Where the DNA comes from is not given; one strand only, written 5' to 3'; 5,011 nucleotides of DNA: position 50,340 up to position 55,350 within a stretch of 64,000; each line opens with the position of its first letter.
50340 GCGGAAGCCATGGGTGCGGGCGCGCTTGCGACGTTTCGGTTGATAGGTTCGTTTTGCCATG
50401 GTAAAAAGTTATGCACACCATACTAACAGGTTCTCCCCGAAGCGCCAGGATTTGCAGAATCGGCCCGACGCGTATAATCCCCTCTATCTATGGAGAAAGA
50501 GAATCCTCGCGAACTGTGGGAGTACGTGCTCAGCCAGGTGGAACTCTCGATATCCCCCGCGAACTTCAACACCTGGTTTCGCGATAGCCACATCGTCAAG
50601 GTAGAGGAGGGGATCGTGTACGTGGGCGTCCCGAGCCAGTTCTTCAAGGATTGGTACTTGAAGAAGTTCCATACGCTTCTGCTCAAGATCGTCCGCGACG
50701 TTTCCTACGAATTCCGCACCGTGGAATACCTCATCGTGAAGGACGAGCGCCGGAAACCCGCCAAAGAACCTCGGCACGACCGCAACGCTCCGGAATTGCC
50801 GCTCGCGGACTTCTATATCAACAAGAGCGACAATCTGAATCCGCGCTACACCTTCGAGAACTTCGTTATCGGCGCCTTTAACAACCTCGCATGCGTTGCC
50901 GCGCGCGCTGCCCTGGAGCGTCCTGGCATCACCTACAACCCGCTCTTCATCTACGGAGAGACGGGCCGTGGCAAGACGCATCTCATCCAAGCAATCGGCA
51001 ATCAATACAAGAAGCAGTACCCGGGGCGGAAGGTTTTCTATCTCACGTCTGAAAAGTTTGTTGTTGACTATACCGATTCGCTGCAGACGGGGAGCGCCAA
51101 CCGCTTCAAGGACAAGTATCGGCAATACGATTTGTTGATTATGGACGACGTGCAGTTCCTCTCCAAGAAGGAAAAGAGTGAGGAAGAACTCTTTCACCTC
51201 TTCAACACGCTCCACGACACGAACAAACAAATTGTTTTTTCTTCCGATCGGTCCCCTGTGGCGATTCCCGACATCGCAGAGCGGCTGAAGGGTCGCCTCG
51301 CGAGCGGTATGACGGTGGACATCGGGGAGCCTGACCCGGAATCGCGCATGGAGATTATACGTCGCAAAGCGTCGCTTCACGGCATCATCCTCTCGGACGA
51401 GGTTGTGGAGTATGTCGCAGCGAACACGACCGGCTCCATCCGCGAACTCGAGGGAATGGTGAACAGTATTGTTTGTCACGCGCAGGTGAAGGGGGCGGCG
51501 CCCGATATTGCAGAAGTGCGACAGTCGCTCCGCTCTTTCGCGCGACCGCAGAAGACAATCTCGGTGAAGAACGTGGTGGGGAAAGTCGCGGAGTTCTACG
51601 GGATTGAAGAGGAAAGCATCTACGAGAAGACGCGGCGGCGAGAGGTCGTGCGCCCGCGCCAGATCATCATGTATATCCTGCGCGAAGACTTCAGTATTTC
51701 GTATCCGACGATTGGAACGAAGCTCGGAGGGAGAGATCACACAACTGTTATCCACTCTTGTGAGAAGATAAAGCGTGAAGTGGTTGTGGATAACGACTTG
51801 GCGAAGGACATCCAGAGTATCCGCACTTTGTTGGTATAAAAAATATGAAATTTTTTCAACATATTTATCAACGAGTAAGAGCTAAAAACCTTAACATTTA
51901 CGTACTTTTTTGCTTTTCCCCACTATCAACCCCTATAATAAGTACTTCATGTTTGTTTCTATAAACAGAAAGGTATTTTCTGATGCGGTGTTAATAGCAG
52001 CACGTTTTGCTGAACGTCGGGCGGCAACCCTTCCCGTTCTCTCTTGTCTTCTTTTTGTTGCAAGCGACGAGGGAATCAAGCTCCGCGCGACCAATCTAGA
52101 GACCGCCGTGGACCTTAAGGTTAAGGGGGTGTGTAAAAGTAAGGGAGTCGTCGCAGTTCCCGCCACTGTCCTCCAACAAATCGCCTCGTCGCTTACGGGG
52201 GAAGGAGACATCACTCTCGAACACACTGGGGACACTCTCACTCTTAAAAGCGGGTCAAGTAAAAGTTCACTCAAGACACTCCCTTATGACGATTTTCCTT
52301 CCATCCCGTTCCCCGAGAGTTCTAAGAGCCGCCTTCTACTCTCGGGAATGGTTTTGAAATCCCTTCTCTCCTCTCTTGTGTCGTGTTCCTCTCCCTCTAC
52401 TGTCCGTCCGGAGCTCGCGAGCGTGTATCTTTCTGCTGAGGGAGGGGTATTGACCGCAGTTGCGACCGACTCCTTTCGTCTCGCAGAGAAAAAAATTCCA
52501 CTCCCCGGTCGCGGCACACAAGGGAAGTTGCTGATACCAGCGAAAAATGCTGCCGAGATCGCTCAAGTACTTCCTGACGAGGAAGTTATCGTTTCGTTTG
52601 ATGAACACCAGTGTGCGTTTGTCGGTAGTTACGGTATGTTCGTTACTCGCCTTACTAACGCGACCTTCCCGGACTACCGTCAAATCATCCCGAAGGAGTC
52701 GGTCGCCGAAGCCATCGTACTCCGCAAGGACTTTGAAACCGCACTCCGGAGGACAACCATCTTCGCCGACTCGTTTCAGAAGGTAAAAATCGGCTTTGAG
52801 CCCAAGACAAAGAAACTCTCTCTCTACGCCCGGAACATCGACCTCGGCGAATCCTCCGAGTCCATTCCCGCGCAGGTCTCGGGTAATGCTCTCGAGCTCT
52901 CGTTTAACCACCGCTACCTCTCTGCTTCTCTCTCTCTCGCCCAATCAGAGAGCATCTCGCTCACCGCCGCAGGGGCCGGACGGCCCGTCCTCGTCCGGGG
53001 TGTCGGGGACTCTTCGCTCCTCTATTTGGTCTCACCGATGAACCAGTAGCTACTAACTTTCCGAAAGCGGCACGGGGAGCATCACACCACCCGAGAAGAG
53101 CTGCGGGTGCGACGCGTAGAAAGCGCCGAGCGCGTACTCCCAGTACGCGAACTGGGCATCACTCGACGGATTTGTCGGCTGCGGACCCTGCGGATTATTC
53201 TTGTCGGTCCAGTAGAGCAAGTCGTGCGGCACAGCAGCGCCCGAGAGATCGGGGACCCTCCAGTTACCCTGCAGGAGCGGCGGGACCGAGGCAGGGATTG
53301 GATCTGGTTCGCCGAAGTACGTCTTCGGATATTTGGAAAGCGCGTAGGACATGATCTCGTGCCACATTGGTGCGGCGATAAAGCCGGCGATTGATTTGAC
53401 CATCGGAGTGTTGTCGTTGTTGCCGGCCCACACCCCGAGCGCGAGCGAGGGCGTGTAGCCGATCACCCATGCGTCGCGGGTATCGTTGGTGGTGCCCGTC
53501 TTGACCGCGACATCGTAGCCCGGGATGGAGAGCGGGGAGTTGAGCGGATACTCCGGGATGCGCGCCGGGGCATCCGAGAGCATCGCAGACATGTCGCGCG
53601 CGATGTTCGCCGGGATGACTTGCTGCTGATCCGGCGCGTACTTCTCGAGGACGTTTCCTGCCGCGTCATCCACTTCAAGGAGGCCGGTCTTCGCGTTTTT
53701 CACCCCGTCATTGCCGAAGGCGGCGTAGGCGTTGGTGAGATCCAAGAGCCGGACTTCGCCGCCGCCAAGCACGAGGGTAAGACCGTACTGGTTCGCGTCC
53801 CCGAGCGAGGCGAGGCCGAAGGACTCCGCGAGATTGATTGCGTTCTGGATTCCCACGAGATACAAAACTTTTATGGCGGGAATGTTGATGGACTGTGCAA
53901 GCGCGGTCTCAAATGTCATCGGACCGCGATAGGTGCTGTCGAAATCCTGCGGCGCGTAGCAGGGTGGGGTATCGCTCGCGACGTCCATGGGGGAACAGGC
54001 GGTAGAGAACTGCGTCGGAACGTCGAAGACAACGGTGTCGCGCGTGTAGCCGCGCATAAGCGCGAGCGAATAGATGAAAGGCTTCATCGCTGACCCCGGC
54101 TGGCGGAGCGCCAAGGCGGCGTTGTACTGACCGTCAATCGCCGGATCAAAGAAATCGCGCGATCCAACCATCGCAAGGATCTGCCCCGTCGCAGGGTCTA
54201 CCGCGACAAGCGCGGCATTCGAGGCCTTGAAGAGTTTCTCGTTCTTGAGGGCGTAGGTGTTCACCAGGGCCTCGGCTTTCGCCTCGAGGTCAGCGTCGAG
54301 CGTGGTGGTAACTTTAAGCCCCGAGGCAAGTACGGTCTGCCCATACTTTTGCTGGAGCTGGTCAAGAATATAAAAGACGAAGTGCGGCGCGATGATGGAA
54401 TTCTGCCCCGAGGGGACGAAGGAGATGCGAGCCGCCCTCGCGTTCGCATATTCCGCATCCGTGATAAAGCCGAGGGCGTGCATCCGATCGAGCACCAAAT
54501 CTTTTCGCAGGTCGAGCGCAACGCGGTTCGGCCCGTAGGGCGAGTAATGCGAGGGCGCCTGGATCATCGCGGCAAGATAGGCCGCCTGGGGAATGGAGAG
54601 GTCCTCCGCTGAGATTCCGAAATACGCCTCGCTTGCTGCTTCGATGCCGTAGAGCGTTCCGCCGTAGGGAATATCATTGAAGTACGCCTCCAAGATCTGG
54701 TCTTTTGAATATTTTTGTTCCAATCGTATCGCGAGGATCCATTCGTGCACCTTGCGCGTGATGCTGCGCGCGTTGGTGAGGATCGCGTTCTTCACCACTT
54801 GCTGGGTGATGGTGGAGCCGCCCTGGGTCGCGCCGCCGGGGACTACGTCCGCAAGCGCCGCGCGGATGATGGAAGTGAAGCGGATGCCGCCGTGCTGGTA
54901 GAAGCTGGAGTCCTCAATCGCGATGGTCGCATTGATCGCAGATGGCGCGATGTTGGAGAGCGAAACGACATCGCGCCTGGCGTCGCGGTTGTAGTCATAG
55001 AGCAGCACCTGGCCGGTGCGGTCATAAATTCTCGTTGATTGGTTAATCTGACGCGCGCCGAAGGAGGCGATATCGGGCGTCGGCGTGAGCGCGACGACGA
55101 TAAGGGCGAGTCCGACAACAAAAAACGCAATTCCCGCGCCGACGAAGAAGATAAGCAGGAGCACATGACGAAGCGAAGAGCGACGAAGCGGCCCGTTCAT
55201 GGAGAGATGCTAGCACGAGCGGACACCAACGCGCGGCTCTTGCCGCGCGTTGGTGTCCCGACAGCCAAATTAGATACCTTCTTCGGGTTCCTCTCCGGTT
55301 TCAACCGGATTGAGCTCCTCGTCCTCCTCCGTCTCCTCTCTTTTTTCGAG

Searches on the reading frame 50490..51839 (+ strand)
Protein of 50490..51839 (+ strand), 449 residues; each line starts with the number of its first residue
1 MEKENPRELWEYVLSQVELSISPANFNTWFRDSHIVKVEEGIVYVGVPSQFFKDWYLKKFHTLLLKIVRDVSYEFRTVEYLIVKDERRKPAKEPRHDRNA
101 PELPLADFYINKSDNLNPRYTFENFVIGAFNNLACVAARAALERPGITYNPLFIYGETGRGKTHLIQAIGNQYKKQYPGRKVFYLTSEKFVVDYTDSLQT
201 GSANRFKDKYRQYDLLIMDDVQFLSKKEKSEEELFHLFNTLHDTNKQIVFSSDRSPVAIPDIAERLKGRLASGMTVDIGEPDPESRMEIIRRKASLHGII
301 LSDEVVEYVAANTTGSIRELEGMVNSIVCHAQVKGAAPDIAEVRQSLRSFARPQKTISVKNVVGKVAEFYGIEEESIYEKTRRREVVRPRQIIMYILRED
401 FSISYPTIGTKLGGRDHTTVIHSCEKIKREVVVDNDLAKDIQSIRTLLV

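Call 54: search_protein_families(library=pfam, proteins=[window:50490-51839:+], max_evalue=0.01)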
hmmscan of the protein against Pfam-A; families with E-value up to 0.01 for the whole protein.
window:50490-51839:+ (449 aa): 11 families
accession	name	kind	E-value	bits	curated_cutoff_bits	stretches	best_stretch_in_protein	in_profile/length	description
PF00308.24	Bac_DnaA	-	5.8e-62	209.1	23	1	116-277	1-162/162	Bacterial DnaA ATPAse domain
PF08299.17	Bac_DnaA_C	-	6.5e-25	87.4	31.5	1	360-427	2-69/69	Bacterial dnaA protein helix-turn-helix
PF11638.13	DnaA_N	-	1.6e-11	44.2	24.6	1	8-68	2-63/65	DnaA N-terminal domain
PF01695.23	IstB_IS21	-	4.6e-10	39.8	24.1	1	152-251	95-192/238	IstB-like ATP binding protein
PF13401.12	AAA_22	-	1.3e-06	29.2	27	1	151-186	7-33/130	AAA domain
PF00910.28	RNA_helicase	-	1.4e-05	26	21.5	1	153-240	2-77/105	RNA helicase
PF13173.12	AAA_14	-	5.2e-05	23.7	27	1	150-271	3-116/129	AAA domain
PF01637.24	ATPase_2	-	0.00012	22.5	33.2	1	148-250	19-114/225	ATPase domain predominantly from Archaea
PF00004.35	AAA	-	0.00027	21.8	21.2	1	153-243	2-94/131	ATPase family associated with various cellular activities (AAA)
PF04851.21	ResIII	-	0.0029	18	22.5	1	152-252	26-123/164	Type III restriction enzyme, res subunit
PF13191.12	AAA_16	-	0.0033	18.4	32.6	1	140-181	14-52/167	AAA ATPase domain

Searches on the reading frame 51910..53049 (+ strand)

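Call 54: search_protein_families(library=pfam, proteins=[window:51910-53049:+], max_evalue=0.01)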
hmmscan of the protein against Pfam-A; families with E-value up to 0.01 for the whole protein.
window:51910-53049:+ (379 aa): 3 families
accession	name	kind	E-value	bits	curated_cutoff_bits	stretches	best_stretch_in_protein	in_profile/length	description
PF00712.24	DNA_pol3_beta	-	7.1e-26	91.2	24.4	2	14-133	1-120/120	DNA polymerase III beta subunit, N-terminal domain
PF02768.20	DNA_pol3_beta_3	-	5.3e-18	65.4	27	1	257-377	1-120/121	DNA polymerase III beta subunit, C-terminal domain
PF02767.21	DNA_pol3_beta_2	-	1.1e-16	61.6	27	1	148-255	6-116/116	DNA polymerase III beta subunit, central domain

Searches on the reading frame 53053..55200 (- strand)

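Call 54: search_protein_families(library=pfam, proteins=[window:53053-55200:-], max_evalue=0.01)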
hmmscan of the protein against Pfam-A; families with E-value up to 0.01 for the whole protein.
window:53053-55200:- (715 aa): 2 families
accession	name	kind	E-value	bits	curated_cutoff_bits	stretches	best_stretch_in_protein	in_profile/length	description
PF00912.28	Transgly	-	1.9e-60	203.8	27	1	69-241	7-178/178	Transglycosylase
PF00905.27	Transpeptidase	-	1.3e-18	67.7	22.1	1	330-617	2-298/299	Penicillin binding protein transpeptidase domain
